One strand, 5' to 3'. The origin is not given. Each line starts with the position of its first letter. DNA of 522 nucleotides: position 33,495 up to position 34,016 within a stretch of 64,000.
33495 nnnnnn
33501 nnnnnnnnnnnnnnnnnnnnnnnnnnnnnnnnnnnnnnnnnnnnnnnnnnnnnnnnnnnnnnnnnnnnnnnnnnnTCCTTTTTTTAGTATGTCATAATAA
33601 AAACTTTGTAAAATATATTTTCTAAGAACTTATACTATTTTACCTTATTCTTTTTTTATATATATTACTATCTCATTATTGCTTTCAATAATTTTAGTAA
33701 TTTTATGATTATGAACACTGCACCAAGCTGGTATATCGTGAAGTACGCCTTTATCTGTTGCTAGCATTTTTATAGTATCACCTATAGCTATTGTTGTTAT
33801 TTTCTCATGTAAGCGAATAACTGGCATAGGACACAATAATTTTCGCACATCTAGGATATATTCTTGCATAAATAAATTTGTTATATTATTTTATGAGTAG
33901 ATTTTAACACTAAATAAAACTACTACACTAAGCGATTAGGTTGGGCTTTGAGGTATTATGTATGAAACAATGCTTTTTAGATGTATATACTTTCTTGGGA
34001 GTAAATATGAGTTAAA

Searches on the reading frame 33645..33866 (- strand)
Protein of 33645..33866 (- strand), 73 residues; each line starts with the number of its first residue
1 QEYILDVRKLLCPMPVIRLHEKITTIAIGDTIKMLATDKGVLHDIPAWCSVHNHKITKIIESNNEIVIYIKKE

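Call 72: search_protein_families(library=pfam, proteins=[window:33645-33866:-], max_evalue=0.001)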
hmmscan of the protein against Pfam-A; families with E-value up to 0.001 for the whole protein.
window:33645-33866:- (73 aa): 1 family
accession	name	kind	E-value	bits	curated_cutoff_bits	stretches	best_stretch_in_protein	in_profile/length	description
PF01206.22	TusA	-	2.7e-19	69.2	28.6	1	4-72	2-70/70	Sulfurtransferase TusA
